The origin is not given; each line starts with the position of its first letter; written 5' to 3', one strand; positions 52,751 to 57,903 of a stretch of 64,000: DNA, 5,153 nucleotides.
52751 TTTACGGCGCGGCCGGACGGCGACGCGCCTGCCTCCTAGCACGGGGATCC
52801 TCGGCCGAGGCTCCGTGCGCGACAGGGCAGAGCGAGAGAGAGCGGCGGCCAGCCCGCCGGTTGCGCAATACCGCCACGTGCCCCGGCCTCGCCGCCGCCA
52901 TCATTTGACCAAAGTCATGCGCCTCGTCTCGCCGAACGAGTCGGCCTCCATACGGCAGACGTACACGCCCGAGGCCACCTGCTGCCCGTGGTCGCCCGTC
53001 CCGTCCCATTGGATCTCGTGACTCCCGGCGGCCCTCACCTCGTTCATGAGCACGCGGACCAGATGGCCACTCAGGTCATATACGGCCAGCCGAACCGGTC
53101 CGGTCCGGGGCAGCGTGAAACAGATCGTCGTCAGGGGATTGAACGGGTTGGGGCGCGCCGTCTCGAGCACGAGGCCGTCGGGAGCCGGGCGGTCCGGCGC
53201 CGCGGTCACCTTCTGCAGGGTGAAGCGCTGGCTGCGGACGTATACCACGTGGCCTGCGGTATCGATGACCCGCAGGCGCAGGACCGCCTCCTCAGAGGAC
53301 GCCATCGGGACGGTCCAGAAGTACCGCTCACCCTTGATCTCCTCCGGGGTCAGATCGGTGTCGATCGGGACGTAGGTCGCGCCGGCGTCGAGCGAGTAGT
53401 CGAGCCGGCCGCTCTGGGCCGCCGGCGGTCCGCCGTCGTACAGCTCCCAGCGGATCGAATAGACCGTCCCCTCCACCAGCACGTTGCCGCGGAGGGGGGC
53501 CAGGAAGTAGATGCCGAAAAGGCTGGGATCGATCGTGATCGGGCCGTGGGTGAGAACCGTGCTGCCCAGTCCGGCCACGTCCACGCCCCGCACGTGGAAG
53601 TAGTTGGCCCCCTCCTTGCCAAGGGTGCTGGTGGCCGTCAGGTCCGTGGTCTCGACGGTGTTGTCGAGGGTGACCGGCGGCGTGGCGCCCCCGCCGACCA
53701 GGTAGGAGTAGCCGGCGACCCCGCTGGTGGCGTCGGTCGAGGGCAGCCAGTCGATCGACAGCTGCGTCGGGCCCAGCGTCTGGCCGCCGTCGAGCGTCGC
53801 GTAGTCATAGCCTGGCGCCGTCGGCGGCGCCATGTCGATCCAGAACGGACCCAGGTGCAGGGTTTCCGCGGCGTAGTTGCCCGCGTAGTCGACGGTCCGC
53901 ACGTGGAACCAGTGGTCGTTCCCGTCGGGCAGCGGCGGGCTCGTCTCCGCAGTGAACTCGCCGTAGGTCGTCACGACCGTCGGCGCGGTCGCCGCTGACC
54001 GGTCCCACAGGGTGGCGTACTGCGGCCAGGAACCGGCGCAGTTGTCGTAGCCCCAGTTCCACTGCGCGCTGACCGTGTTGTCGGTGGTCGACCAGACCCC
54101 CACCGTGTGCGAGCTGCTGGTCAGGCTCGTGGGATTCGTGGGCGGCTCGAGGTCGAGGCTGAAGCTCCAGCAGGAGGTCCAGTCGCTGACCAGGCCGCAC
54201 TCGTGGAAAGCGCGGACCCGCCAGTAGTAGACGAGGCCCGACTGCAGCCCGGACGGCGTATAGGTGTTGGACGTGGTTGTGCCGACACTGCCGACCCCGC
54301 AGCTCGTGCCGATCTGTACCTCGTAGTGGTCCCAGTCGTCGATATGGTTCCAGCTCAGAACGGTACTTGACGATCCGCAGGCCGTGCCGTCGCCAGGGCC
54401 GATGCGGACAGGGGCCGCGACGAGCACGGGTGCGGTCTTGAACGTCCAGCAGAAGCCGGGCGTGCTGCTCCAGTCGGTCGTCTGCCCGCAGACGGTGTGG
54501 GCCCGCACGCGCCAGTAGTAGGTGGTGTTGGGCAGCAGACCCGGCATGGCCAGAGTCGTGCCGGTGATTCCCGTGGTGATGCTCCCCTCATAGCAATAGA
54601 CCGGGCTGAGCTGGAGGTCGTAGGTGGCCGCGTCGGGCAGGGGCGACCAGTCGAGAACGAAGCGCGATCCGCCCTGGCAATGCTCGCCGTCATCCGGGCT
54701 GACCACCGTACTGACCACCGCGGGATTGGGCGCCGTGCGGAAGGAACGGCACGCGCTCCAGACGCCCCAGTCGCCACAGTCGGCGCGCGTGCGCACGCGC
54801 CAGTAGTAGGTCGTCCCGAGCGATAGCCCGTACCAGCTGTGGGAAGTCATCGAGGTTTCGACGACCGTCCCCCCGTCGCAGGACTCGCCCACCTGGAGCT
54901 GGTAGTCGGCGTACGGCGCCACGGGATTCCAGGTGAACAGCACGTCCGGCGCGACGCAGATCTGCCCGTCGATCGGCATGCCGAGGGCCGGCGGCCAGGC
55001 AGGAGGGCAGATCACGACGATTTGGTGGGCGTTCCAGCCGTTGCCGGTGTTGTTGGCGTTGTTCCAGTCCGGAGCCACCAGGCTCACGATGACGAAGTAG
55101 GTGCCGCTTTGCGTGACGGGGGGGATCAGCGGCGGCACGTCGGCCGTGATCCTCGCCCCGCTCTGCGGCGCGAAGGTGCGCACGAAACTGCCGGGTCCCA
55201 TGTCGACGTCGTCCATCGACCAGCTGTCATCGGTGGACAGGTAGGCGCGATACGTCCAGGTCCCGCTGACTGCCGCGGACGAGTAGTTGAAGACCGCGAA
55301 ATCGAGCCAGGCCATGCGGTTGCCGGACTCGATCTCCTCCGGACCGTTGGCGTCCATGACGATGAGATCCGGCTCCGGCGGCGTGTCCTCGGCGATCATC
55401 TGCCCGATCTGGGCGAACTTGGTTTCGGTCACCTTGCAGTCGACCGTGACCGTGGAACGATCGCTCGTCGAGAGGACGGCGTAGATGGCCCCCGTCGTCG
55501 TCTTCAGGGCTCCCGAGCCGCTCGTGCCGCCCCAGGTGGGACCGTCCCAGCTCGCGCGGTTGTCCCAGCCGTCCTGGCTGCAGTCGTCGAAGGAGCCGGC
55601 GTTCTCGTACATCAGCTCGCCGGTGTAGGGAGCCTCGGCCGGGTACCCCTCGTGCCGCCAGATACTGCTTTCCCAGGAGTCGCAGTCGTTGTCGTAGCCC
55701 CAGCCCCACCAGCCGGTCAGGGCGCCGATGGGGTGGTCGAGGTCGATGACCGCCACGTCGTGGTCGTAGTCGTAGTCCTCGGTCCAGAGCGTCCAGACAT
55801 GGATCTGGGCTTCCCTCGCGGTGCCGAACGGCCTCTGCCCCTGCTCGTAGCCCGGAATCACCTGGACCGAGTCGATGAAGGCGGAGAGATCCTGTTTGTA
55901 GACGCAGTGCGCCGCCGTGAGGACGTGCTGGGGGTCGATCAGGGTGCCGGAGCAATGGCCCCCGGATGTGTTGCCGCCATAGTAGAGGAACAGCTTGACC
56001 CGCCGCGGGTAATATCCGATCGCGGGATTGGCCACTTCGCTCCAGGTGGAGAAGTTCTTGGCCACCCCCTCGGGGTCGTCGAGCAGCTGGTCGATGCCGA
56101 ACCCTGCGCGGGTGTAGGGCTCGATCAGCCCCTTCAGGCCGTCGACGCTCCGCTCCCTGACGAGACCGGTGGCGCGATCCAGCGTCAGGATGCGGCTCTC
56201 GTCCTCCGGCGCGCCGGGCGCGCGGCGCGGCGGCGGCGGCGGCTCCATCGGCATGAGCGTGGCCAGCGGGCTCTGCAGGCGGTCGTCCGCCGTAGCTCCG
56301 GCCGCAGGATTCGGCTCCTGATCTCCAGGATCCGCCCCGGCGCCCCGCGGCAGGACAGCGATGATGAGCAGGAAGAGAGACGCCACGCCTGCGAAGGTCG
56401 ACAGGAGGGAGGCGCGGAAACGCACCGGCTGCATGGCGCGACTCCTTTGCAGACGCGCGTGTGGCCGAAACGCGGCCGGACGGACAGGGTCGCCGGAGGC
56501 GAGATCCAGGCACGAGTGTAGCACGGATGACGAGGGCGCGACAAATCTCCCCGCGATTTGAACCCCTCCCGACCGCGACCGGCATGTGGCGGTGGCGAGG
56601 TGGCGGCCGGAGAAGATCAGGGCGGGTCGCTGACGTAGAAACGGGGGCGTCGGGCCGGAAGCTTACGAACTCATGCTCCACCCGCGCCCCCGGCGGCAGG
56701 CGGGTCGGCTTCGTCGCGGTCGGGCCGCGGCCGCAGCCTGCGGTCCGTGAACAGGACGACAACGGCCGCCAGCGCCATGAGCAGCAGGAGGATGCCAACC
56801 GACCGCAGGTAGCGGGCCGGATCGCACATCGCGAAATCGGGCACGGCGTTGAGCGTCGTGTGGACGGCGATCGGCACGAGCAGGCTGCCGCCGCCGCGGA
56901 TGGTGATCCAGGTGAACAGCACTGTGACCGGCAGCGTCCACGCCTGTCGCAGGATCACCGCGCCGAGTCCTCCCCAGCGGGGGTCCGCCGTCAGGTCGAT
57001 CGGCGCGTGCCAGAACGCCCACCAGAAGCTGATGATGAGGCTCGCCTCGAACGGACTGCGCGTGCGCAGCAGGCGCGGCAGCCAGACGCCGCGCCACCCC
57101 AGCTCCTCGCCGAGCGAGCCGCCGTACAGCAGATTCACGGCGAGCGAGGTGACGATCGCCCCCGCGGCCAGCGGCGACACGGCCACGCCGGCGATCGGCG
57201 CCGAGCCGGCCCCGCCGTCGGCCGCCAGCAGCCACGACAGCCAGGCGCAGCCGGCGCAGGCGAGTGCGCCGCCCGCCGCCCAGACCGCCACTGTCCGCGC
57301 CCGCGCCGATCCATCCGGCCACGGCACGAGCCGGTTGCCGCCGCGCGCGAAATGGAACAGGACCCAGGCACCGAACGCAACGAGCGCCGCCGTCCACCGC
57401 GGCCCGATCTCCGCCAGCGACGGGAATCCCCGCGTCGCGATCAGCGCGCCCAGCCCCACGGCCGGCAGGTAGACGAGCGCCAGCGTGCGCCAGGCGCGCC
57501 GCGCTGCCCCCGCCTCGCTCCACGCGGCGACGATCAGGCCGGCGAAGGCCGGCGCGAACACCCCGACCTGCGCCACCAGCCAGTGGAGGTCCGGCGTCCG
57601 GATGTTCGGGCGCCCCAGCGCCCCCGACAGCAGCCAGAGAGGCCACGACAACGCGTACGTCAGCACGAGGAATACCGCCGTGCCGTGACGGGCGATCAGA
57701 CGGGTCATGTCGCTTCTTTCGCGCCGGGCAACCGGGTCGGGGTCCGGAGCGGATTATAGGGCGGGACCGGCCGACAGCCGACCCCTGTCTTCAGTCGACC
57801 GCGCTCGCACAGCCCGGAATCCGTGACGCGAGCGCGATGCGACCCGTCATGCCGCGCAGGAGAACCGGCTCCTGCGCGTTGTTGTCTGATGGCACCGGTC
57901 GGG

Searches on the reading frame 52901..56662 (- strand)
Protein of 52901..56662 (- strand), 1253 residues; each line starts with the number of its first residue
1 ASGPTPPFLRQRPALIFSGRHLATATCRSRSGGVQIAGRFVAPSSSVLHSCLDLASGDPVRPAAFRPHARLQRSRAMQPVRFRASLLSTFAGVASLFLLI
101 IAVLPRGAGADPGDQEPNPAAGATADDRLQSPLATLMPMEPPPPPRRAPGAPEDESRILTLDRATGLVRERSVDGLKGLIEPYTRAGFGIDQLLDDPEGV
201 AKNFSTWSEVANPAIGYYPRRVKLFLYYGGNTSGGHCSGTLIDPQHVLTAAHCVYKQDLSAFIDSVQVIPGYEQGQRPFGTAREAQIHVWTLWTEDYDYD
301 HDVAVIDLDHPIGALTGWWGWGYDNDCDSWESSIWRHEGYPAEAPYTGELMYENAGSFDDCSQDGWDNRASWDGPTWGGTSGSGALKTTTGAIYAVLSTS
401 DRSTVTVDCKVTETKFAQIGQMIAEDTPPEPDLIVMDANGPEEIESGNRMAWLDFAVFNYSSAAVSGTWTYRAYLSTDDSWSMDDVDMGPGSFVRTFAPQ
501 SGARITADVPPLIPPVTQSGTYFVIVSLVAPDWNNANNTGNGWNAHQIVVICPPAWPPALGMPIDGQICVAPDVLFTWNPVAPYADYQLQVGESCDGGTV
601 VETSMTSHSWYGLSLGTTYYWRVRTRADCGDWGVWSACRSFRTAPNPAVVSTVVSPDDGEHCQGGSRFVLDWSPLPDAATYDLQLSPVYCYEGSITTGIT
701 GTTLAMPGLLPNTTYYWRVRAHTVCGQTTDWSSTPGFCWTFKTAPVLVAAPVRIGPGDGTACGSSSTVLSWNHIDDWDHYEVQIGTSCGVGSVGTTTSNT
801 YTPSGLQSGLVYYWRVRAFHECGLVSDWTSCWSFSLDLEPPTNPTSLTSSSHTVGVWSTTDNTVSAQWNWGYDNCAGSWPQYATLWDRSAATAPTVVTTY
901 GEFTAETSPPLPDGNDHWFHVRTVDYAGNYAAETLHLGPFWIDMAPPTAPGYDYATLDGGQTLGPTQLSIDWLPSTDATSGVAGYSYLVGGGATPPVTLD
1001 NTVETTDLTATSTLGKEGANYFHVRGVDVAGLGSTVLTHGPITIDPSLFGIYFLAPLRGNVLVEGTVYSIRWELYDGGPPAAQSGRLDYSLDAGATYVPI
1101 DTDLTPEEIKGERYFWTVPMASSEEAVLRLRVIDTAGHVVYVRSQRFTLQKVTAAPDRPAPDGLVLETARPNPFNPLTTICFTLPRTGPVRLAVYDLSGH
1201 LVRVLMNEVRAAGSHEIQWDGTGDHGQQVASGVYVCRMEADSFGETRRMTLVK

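Call 24: search_protein_families(library=pfam, proteins=[window:52901-56662:-], max_evalue=0.001)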
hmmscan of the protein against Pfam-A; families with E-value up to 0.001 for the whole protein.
window:52901-56662:- (1253 aa): 6 families
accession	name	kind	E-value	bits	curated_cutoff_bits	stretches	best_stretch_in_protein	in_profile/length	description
PF00041.27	fn3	-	2.5e-14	53.7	25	0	665-732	13-78/84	Fibronectin type III domain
PF25788.1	Ig_Rha78A_N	-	7.7e-13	49.1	27.4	1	586-644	37-102/105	Rha78A-like, N-terminal immunoglobulin domain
PF00089.32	Trypsin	-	1.9e-10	41.3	20.6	1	227-311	19-97/220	Trypsin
PF13860.13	FlgD_ig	-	3.8e-10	40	27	1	1190-1241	25-76/79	FlgD Ig-like domain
PF16656.11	Pur_ac_phosph_N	-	3.7e-06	27.9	30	0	701-732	60-86/93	Purple acid Phosphatase, N-terminal domain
PF24489.1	Ig_J_second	-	6.5e-05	23.4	27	0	705-728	59-84/105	Tip attachment protein J second Ig-like domain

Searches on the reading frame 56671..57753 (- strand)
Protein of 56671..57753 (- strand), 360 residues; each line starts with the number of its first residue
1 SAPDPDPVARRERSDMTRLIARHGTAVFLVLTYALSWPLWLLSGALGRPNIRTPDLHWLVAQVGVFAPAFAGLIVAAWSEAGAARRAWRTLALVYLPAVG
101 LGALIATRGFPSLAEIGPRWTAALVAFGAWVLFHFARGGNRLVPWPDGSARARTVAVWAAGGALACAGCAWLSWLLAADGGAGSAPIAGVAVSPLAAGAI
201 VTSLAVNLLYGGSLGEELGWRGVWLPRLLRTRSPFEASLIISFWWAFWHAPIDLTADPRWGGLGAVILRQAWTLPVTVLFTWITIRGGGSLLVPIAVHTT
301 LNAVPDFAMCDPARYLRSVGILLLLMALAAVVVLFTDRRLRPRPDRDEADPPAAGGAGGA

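Call 24: search_protein_families(library=pfam, proteins=[window:56671-57753:-], max_evalue=0.001)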
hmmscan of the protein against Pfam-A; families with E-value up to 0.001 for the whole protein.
window:56671-57753:- (360 aa): 1 family
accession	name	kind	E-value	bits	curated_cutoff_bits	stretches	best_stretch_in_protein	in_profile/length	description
PF02517.21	Rce1-like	-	6.2e-13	49.3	22.4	1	206-304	9-93/93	Type II CAAX prenyl endopeptidase Rce1-like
